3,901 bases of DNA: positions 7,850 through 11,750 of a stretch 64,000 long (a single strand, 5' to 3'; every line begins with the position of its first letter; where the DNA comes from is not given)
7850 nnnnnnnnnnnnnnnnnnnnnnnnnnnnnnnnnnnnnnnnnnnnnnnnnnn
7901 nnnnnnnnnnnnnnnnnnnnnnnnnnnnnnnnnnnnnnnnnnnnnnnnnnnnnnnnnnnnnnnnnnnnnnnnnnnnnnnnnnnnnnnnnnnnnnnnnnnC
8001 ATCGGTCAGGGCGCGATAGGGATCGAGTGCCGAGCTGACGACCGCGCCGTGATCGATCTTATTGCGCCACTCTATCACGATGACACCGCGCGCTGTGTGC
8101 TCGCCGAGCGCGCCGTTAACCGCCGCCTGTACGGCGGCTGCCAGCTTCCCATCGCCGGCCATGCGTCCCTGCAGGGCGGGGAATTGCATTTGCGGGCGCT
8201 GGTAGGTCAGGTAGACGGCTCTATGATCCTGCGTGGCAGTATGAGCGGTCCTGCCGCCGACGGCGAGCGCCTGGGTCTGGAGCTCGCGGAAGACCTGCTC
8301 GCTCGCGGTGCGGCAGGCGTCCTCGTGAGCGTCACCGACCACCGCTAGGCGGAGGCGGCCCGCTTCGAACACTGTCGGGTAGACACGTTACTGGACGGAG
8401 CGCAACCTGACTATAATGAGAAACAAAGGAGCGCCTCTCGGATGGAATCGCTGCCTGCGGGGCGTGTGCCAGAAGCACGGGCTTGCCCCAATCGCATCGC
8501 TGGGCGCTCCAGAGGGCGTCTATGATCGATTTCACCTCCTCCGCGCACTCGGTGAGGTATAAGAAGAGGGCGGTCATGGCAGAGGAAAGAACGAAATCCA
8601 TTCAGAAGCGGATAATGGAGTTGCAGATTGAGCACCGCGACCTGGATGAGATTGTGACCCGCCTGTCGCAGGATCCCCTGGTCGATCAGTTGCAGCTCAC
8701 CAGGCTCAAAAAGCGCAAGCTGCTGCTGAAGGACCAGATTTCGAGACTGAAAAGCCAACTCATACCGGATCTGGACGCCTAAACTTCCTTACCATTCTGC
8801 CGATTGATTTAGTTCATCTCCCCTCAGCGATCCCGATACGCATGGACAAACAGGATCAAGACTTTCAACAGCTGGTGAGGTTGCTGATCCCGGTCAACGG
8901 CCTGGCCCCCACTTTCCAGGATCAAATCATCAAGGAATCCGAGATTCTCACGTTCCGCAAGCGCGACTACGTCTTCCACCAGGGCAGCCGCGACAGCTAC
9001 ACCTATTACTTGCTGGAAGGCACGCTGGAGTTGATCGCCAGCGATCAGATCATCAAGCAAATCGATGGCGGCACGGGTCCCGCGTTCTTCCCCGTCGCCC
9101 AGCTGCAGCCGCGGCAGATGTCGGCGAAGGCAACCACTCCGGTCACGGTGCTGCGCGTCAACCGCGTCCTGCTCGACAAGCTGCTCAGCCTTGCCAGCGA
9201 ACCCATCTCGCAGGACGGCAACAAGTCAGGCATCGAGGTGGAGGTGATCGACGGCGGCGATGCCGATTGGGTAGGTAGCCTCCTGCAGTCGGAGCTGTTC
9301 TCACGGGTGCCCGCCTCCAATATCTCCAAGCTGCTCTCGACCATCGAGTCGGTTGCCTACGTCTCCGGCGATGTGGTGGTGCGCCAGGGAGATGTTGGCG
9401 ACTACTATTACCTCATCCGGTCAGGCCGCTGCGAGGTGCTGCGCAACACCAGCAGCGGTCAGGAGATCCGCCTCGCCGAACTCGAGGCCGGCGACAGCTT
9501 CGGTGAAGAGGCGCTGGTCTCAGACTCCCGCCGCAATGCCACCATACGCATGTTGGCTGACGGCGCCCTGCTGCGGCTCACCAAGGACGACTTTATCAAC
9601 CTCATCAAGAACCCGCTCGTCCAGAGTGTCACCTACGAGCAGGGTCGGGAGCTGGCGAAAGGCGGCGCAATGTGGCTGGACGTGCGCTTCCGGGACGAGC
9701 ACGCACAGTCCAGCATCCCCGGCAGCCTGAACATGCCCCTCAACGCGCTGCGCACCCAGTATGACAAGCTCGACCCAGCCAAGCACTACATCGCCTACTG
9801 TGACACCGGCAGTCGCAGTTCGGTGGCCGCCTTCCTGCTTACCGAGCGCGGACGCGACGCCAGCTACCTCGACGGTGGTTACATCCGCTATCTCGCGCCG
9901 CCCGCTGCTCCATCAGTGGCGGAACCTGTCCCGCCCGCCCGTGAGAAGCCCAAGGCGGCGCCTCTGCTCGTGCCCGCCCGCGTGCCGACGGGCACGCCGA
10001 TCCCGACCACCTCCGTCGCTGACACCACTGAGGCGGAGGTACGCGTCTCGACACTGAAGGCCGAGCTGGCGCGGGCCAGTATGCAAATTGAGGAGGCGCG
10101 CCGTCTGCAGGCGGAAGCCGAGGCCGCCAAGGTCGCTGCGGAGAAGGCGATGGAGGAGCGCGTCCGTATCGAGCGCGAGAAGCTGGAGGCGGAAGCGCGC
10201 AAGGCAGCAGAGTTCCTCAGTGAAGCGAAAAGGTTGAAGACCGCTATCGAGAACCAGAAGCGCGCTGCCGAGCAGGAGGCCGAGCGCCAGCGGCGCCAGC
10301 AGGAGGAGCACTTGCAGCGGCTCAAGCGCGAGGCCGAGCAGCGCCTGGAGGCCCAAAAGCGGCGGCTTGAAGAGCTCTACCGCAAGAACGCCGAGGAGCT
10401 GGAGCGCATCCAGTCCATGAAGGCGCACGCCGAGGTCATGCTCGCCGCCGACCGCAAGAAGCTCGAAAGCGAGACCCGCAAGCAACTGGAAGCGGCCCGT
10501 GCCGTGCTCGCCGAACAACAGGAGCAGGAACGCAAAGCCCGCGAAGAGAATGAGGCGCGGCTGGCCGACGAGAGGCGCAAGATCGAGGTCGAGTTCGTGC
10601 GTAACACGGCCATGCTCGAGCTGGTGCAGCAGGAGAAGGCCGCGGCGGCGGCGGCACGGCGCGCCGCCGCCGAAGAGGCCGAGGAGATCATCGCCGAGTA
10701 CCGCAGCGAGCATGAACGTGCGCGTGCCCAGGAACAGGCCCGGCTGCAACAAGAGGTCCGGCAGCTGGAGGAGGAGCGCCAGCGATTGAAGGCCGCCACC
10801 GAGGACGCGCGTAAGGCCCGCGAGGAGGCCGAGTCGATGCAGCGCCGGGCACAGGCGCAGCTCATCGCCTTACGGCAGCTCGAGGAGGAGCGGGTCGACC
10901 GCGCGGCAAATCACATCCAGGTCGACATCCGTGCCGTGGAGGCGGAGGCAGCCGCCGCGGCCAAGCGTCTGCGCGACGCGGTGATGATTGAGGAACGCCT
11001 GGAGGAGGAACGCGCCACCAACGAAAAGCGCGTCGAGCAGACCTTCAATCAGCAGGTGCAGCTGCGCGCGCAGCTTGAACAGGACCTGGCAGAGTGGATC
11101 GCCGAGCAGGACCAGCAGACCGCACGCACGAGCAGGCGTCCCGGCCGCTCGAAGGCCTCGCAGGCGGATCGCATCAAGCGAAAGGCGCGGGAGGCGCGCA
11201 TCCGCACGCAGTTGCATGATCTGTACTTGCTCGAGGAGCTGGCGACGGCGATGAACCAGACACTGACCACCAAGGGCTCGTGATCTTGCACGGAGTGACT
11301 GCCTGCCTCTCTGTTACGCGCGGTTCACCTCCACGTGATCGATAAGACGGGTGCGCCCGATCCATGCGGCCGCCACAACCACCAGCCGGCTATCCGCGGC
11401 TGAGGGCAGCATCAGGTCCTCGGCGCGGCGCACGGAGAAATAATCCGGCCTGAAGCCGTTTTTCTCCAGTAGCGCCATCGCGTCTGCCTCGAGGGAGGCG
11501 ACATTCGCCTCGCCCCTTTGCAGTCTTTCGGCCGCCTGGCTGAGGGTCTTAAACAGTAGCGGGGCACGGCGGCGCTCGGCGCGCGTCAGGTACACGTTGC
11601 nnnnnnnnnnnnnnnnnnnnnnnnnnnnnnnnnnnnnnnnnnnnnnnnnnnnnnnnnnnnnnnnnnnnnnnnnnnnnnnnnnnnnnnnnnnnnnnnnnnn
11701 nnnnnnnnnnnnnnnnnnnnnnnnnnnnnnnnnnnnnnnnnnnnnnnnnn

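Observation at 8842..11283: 813-aa protein combining two cNMP-binding domains, a catalytic-type rhodanese domain and a roughly 450-aa ER/K-rich helical tail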

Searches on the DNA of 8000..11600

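Call 61: search_rna_families(source=window, start=8000, end=11600, threshold=gathering)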
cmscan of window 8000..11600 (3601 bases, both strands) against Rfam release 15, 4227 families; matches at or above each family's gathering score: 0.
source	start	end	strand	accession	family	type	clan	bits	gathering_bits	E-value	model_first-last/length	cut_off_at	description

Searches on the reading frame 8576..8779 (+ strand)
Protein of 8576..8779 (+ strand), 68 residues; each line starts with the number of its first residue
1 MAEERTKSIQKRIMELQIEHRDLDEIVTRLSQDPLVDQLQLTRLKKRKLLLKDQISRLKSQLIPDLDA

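Call 17: search_protein_families(library=pfam, proteins=[window:8576-8779:+], max_evalue=1)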
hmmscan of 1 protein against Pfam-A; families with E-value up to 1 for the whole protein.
seq(68 aa): 3 families
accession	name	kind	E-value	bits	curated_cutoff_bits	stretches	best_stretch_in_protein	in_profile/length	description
PF04325.18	DUF465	-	2.3e-14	53.5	25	1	15-58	3-47/48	Protein of unknown function (DUF465)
PF04102.17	SlyX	-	0.029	15.4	30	1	10-62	2-54/67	SlyX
PF14282.11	FlxA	-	0.18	12.4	26.3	1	5-62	11-65/101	FlxA-like protein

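Call 18: search_protein_families(library=ncbifam, proteins=[window:8576-8779:+], max_evalue=1)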
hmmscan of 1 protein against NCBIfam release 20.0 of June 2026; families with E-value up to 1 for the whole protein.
seq(68 aa): 1 family
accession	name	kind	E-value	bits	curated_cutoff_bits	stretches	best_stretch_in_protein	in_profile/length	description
NF008505.0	PRK11415.1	equivalog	0.00019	21.6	91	1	5-58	11-65/74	hypothetical protein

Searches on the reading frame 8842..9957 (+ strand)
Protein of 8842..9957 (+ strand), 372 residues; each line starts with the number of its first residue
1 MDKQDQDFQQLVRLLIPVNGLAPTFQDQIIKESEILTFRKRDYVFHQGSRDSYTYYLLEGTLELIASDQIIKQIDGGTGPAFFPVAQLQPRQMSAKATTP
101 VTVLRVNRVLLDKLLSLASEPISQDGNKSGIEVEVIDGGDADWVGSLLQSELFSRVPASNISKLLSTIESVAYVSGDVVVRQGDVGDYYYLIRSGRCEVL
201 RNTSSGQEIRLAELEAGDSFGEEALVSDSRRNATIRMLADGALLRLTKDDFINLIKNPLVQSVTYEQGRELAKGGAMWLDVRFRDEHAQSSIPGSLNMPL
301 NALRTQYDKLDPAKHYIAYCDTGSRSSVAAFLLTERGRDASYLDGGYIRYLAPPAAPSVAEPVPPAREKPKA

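Call 30: search_solved_structures(query=window:8842-9957:+, max_evalue=0.001)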
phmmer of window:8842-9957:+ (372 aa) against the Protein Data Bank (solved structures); distinct sequences matched with E-value up to 0.001: 162 (the best 60 are shown).
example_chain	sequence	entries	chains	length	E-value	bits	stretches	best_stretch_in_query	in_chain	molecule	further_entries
5dyk_A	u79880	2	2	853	6.7e-30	107.5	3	140-256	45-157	CGMP-dependent protein kinase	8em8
5ezr_A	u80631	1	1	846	3e-29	105.3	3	154-256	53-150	cGMP-dependent protein kinase, putative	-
4rz7_A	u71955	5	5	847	3.1e-29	105.3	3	154-256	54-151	cGMP-dependent protein kinase, putative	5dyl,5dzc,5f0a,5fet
9p74_A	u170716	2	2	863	3.4e-29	105.2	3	154-256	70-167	cGMP-dependent protein kinase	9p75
9ya0_MA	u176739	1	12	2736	6.7e-21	77.9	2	175-255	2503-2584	PCR12, TGME49_219070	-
3shr_A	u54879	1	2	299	3.5e-20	75.5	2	151-271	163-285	cGMP-dependent protein kinase 1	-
4z07_A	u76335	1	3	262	1.5e-19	73.4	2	151-255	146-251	cGMP-dependent protein kinase 1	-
7ssb_A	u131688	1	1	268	2.2e-19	72.9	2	151-255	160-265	cGMP-dependent protein kinase 1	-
7lv3_A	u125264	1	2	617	4.5e-19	71.8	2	151-273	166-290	Isoform Beta of cGMP-dependent protein kinase 1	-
5j3u_A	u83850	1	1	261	1.6e-17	66.8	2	157-235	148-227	Protein Kinase A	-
3of1_A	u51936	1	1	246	7.4e-17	64.6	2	159-255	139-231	cAMP-dependent protein kinase regulatory subunit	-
5jr7_B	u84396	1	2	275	2.2e-16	63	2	149-257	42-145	cAMP-dependent protein kinase type I-alpha regulatory subunit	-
1ne4_A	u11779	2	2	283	2.4e-16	62.9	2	149-257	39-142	cAMP-dependent protein kinase type I-alpha regulatory chain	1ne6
1rgs_A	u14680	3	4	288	2.5e-16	62.8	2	149-257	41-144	CAMP DEPENDENT PROTEIN KINASE | cAMP-dependent protein kinase type I-alpha regulatory chain | cAMP-dependent protein kinase type I-alpha regulatory subunit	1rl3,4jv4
4din_B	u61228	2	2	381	6e-16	61.6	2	149-258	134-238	cAMP-dependent protein kinase type I-beta regulatory subunit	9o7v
8a56_A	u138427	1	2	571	1.7e-11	46.9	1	253-351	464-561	Coenzyme A-persulfide reductase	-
3icr_A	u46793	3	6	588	1.9e-08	36.9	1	258-350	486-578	Coenzyme A-Disulfide Reductase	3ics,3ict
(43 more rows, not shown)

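Call 32: predict_structure(alignment_id=A2)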
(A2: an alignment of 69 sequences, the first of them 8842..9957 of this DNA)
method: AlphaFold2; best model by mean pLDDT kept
length: 372 residues; sequences in the alignment: 69
mean_pLDDT: 88.2   pTM: 0.57
mean pLDDT of the five models: 88.2, 86.9, 86.6, 86.0, 84.2
residues with pLDDT >= 90: 247; 70-90: 98; 50-70: 9; < 50: 18
segments of 3 or more residues with pLDDT < 50: 121-138
pLDDT, mean of each block of 10 residues (from residue 1): 77 91 93 96 96 95 96 93 86 97 95 80 40 41 73 80 87 98 94 96 95 93 88 97 94 84 97 98 95 96 93 97 93 93 94 80 76 66
secondary structure, 60 per line:
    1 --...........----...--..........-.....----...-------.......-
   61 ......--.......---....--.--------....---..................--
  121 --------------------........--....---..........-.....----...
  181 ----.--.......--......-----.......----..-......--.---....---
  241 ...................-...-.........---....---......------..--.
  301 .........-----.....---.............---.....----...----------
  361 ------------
elements in order: H3-13 H23-32 E34-38 E43-45 E53-59 E61-66 E69-75 H79-82 E94-97 E101-107 H108-118 H141-148 H151-154 H158-167 E169-173 E178-180 E188-194 E197-202 E208-214 H222-227 E234-237 E241-247 H248-259 E261-263 H265-273 E277-280 H284-289 H300-309 E315-319 H323-335 E339-343

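Call 35: fold_search(model_id=the predicted structure, library=pdb)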
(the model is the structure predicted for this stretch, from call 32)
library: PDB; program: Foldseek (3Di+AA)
matches with E <= 10: 1713; with E <= 0.001: 780
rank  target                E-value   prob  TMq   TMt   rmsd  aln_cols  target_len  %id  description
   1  6h4g_A                9.9e-20  1.00  0.31  0.41  14.5       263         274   17  Regulatory subunit of a cAMP-independent protein kinase A from Trypanosoma brucei: E311A, T318R, V319A mutant bound to (released 2019-08-14)
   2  1cx4                  6.2e-19  1.00  0.32  0.42  13.4       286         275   18  CRYSTAL STRUCTURE OF A DELETION MUTANT OF THE TYPE II BETA REGULATORY SUBUNIT OF CAMP-DEPENDENT PROTEIN KINASE (released 2001-03-07)
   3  6hyq_B                8.3e-19  1.00  0.32  0.41  15.5       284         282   14  Regulatory subunit of a cAMP-independent protein kinase A from Trypanosoma cruzi bound to guanosine (released 2019-11-13)
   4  6hyq_C                8.3e-19  1.00  0.32  0.41  17.2       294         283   15  Regulatory subunit of a cAMP-independent protein kinase A from Trypanosoma cruzi bound to guanosine (released 2019-11-13)
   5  6hyi                  1.1e-18  1.00  0.32  0.40  16.0       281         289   14  Regulatory subunit of a cAMP-independent protein kinase A from Trypanosoma cruzi at 1.4 A resolution in complex with ino (released 2019-11-13)
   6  6hyq_A                1.2e-18  1.00  0.31  0.40  17.3       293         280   17  Regulatory subunit of a cAMP-independent protein kinase A from Trypanosoma cruzi bound to guanosine (released 2019-11-13)
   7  4z07_A                1.3e-18  1.00  0.30  0.42  17.0       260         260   20  Co-crystal structure of the tandem CNB (CNB-A/B) domains of human PKG I beta with cGMP (released 2016-04-13)
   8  3j4q_B                1.7e-18  1.00  0.30  0.29  14.2       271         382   20  Pseudo-atomic model of the AKAP18-PKA complex in a bent conformation derived from electron microscopy (released 2013-11-13)
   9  3of1                  1.8e-18  1.00  0.30  0.44  12.2       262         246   21  Crystal Structure of Bcy1, the Yeast Regulatory Subunit of PKA (released 2010-12-01)
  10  2qvs_B                1.8e-18  1.00  0.30  0.37  14.2       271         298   20  Crystal Structure of Type IIa Holoenzyme of cAMP-dependent Protein Kinase (released 2007-10-23)
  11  6no7_D                1.8e-18  1.00  0.29  0.37  14.5       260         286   17  Crystal Structure of the full-length wild-type PKA RIa Holoenzyme (released 2019-07-24)
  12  6hyq_D                2.0e-18  1.00  0.31  0.41  14.4       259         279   16  Regulatory subunit of a cAMP-independent protein kinase A from Trypanosoma cruzi bound to guanosine (released 2019-11-13)
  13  6h4g_B                2.4e-18  1.00  0.31  0.42  14.7       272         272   17  Regulatory subunit of a cAMP-independent protein kinase A from Trypanosoma brucei: E311A, T318R, V319A mutant bound to (released 2019-08-14)
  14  5j3u                  2.4e-18  1.00  0.33  0.46  13.9       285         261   15  Co-crystal structure of the regulatory domain of Toxoplasma gondii PKA with cAMP (released 2016-04-20)
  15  4z07_C                3.0e-18  1.00  0.30  0.42  17.0       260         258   20  Co-crystal structure of the tandem CNB (CNB-A/B) domains of human PKG I beta with cGMP (released 2016-04-13)
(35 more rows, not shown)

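Call 58: search_protein_representatives(protein=window:8842-9957:+)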
Query: 372 residues. Proteins with E-value up to 0.001 (for the whole library): 35407; up to 1e-10: 7096; up to 1e-30: 1355. The best 150 are listed.
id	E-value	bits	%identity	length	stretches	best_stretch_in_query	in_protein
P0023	4.8e-122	423.7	57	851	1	6-362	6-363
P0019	1.4e-119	415.6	54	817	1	3-364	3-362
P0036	1.8e-118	411.9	54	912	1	6-366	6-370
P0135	3.2e-115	401.2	31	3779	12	162-258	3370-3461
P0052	3.5e-114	397.8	53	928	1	1-362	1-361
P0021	1.2e-112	392.8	54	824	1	9-363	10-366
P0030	3.6e-112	391.2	54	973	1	5-350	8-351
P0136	1.1e-111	389.6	52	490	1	12-365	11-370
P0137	1.2e-111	389.5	52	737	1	2-367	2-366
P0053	6.9e-111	387.0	53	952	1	6-365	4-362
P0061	1.3e-109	382.9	50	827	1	6-369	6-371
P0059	5.9e-109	380.7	52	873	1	8-354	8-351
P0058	1.1e-108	379.8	51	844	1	13-369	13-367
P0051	1.4e-108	379.4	54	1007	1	8-361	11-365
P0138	1.7e-108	379.1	52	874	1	1-350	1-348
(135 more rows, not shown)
